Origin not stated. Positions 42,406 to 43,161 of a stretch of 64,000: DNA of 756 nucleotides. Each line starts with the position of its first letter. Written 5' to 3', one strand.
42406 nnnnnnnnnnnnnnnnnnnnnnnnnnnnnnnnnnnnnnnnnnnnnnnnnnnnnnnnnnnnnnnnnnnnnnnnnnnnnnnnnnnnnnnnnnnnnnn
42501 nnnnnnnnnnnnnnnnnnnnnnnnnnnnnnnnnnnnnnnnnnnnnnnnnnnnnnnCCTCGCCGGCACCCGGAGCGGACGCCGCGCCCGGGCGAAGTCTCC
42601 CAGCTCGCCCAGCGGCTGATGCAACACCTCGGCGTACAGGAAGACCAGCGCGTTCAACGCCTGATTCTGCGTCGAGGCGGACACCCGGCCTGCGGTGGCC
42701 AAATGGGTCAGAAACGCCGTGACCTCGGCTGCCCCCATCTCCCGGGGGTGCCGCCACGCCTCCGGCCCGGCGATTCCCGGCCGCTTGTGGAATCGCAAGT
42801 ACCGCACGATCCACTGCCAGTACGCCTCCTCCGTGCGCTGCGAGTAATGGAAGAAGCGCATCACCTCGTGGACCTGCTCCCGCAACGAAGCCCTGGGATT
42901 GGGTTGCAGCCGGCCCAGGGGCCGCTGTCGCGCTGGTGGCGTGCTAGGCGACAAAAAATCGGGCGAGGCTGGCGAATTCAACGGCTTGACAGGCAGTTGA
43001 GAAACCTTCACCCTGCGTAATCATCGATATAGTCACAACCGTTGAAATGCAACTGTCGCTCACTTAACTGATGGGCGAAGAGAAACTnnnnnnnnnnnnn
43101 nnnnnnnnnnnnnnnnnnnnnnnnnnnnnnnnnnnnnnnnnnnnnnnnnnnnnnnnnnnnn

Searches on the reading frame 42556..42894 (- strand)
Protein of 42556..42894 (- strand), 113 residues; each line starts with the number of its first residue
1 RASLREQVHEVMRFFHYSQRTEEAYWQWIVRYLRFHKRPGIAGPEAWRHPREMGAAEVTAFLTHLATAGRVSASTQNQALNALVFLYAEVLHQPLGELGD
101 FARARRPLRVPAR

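Call 29: find_related_loci(query=window:42556-42894:-, collection=genome_contigs, flank=10000)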
Query window:42556-42894:- (113 aa) in genome_contigs; peptide patterns used: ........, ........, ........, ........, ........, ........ (x = any residue, [..] = any of these).
600 stretches matched a pattern (row limit reached: there are more); 499 encode a relative of the query (tblastn E <= 1e-3); the best 80 are kept; 80 distinct loci.
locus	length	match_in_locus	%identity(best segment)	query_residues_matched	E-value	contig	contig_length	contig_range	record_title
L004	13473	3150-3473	83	4-111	1e-60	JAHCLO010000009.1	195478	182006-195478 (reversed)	MAG: Verrucomicrobiia bacterium isolate TGS_VER2 VER2_9, whole genome shotgun sequence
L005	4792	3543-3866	69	4-111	4e-50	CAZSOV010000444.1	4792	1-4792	MAG TPA_asm: uncultured Verrucomicrobiota bacterium isolate SRP302895_co1_382 genome assembly, contig: NODE_38786_length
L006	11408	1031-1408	60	1-111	2e-48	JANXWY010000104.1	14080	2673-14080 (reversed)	MAG: Verrucomicrobia bacterium isolate GL140_2_metabat_307_sub GL140_2_k141_3222202, whole genome shotgun sequence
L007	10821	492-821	69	1-111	5e-48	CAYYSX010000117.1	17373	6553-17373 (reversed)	MAG TPA_asm: uncultured Verrucomicrobiota bacterium isolate SRP344714_co2_9 genome assembly, contig: NODE_8433_length_17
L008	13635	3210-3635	57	1-111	3e-45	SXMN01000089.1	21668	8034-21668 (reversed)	MAG: Verrucomicrobiales bacterium isolate F1-120-MAGs170 F1-120__c268435, whole genome shotgun sequence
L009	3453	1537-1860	64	1-111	3e-42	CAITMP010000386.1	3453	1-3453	MAG: uncultured Acidobacteriia bacterium isolate Umea1_bin-2613 genome assembly, contig: bin-2613:386/975, whole genome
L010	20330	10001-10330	64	1-112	7e-42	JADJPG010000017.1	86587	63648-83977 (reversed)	MAG: Verrucomicrobia bacterium isolate Fred_18-Q3-R57-64_BATAC.349 tig00016430-10-861930, whole genome shotgun sequence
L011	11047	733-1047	62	3-111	7e-38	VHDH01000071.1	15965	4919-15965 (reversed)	MAG: Verrucomicrobia bacterium isolate K_Offshore_80m_m2_222 K_Offshore_80m_m2_222_Ga0194132_10007646, whole genome shot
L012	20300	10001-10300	60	4-112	4e-37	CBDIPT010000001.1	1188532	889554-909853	MAG: Limisphaerales bacterium isolate CRY1-m2-bin11 genome assembly, contig: CRY1-CANU-15, whole genome shotgun sequence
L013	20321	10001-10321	59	1-112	5e-37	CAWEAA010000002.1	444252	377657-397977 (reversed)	MAG: uncultured Verrucomicrobiae bacterium isolate MFD05580.bin.1.24 genome assembly, contig: contig_17871, whole genome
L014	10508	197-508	60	4-112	2e-36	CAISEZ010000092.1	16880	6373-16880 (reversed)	MAG: uncultured Verrucomicrobia subdivision 3 bacterium isolate Umea_bin-09539 genome assembly, contig: bin-09539:092/16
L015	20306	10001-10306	59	1-111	6e-36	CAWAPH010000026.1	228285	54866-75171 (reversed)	MAG: uncultured delta proteobacterium isolate MFD03804.bin.2.13 genome assembly, contig: contig_6873, whole genome shotg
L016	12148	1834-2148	59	3-111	5e-36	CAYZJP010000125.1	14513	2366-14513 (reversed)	MAG TPA_asm: uncultured Klebsiella sp. isolate binchicken_co185_144 genome assembly, contig: NODE_6205_length_14513_cov_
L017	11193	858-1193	55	1-112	3e-35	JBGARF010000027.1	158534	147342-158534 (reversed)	MAG: Limisphaerales bacterium isolate MAG_MBR_H10.46 MBRH10-46_opera_contig_408, whole genome shotgun sequence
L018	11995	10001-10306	54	1-111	8e-35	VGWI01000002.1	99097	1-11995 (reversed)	MAG: Lentisphaerae bacterium isolate K_DeepCast_250m_m2_056 K_DeepCast_250m_m2_056_Ga0194125_10000173, whole genome shot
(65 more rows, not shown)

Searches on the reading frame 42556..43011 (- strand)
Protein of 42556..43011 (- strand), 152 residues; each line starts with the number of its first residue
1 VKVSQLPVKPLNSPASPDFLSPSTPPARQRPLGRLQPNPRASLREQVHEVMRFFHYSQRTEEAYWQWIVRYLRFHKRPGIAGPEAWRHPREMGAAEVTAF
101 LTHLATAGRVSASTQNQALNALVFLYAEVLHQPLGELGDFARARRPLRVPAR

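Call 25: find_homologous_proteins(query=window:42556-43011:-, max_evalue=1e-10)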
Query window:42556-43011:- (152 aa): 1547 proteins with E <= 1e-10 among 1912 candidates; the best 120 are listed.
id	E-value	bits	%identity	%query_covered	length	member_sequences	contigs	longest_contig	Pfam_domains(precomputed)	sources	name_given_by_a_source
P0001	2.0e-64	234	76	92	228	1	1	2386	PF13495.13,PF00589.28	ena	-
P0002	2.1e-62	228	73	93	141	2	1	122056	PF13495.13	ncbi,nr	ncbi:MAG: phage integrase N-terminal SAM-like domain-containing protein [Verrucomicrobiae bacterium]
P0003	6.9e-61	223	100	67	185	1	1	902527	PF13495.13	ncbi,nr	ncbi:MAG: phage integrase N-terminal SAM-like domain-containing protein [Verrucomicrobia bacterium]|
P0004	8.1e-59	216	73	91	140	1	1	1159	PF13495.13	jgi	-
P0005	4.5e-54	201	67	91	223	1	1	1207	PF13495.13,PF00589.28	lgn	-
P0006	1.1e-52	196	67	86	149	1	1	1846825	PF13495.13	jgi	jgi:hypothetical protein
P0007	3.5e-52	195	78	72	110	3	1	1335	PF13495.13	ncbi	-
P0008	7.7e-52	193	72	86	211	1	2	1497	PF13495.13,PF00589.28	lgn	-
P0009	2.8e-51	192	70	88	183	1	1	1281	PF13495.13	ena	-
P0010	6.9e-51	190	66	86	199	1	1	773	PF13495.13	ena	-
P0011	7.2e-50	187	61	95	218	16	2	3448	PF13495.13,PF00589.28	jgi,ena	-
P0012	1.4e-49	186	93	59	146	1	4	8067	PF13495.13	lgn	-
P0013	1.4e-49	186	64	91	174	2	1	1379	PF13495.13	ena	-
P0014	3.1e-49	185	61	91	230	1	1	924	PF13495.13,PF00589.28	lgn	-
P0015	6.8e-49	184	68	86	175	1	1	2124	PF13495.13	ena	-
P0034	1.1e-41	161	59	87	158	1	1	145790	PF13495.13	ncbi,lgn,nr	ncbi:MAG: phage integrase N-terminal SAM-like domain-containing protein [Verrucomicrobiae bacterium]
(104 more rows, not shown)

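Call 26: find_encoding_contigs(protein=P0002, flank=10000, max_places=2)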
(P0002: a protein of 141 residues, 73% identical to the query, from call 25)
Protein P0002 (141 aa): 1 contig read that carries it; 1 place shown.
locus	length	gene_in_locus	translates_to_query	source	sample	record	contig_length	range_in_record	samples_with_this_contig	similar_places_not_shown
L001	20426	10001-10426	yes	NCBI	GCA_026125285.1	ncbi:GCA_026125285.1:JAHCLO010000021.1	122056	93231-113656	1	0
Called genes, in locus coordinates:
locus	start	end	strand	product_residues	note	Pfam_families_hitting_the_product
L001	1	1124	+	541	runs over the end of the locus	PF03747:ADP_ribosyl_GH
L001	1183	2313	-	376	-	PF01571:GCV_T, PF08669:GCV_T_C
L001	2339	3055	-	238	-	PF00175:NAD_binding_1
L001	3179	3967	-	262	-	PF00142:Fer4_NifH (weak), PF01656:CbiA, PF02374:ArsA_ATPase (weak), PF06564:CBP_BcsQ, PF07015:VirC1 (weak), PF09140:MipZ, PF10609:ParA, PF13614:AAA_31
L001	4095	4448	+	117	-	PF02482:Ribosomal_S30AE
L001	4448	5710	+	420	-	PF22039:HUTI_composite_bact (weak), PF01979:Amidohydro_1, PF07969:Amidohydro_3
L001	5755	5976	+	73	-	PF04986:Y2_Tnp (weak)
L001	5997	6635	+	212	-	PF04986:Y2_Tnp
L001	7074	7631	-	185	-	PF12713:DUF3806 (weak)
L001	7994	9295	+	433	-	PF01548:DEDD_Tnp_IS110, PF02371:Transposase_20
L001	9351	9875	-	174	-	-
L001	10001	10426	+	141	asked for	PF13495:Phage_int_SAM_4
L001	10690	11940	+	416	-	PF00155:Aminotran_1_2, PF01041:DegT_DnrJ_EryC1 (faint)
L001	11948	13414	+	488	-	PF00202:Aminotran_3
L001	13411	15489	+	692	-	-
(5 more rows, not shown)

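Call 27: find_encoding_contigs(protein=P0006, flank=10000, max_places=2)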
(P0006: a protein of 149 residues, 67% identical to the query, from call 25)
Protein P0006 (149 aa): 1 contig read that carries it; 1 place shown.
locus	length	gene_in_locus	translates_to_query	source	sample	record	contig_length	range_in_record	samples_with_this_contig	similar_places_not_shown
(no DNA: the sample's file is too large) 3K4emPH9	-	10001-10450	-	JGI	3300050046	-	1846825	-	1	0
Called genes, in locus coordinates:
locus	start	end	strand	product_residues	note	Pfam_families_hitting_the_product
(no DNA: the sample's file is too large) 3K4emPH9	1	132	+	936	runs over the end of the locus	PF09994:T6SS_Tle1-like_cat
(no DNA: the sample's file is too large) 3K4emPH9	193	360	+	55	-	PF04002:RadC (weak)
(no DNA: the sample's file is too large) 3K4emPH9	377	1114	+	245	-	PF02384:N6_Mtase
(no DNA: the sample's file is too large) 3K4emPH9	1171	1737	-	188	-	PF03171:2OG-FeII_Oxy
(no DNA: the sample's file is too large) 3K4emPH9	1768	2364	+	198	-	-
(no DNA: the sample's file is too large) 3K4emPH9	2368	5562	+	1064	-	PF26449:DUF8128 (weak), PF01935:DUF87 (weak), PF10412:TrwB_AAD_bind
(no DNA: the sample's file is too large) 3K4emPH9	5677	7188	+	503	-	PF00239:Resolvase, PF07508:Recombinase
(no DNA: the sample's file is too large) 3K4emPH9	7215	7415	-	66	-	-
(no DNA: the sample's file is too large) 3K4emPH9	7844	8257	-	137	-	-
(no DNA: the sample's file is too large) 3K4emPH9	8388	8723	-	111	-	-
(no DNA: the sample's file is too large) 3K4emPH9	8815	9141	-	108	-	-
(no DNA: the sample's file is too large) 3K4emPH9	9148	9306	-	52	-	-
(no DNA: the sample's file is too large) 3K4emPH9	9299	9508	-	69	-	-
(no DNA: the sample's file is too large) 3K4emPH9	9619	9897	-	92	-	-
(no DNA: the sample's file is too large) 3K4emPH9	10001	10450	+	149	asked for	PF13495:Phage_int_SAM_4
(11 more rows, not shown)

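Call 28: find_encoding_contigs(protein=P0034, flank=10000, max_places=2)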
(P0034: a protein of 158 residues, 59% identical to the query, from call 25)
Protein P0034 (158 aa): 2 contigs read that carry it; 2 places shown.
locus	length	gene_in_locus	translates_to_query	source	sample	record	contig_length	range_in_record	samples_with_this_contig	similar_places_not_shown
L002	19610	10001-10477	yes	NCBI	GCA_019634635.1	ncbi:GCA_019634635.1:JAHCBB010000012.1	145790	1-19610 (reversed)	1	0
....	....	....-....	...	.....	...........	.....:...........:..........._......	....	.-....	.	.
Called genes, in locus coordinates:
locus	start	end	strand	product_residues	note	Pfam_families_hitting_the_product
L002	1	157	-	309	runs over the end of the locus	PF00005:ABC_tran, PF13304:AAA_21 (faint)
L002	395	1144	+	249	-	-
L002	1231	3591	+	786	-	PF01839:FG-GAP (faint), PF13517:FG-GAP_3, PF07593:UnbV_ASPIC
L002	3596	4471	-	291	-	PF07963:N_methyl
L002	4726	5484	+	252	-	-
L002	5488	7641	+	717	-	-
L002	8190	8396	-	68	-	-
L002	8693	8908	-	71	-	-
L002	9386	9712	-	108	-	-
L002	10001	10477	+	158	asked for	PF13495:Phage_int_SAM_4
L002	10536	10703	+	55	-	PF00589:Phage_integrase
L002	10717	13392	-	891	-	PF00270:DEAD, PF00271:Helicase_C, PF21010:HA2_C (weak), PF08482:HrpB_C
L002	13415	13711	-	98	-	PF03647:Tmemb_14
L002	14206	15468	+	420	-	PF13439:Glyco_transf_4, PF13579:Glyco_trans_4_4, PF20706:GT4-conflict, PF00534:Glycos_transf_1, PF13692:Glyco_trans_1_4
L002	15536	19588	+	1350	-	PF00672:HAMP (weak), PF00989:PAS (weak), PF08448:PAS_4, PF00512:HisKA, PF02518:HATPase_c, PF00072:Response_reg, PF01627:Hpt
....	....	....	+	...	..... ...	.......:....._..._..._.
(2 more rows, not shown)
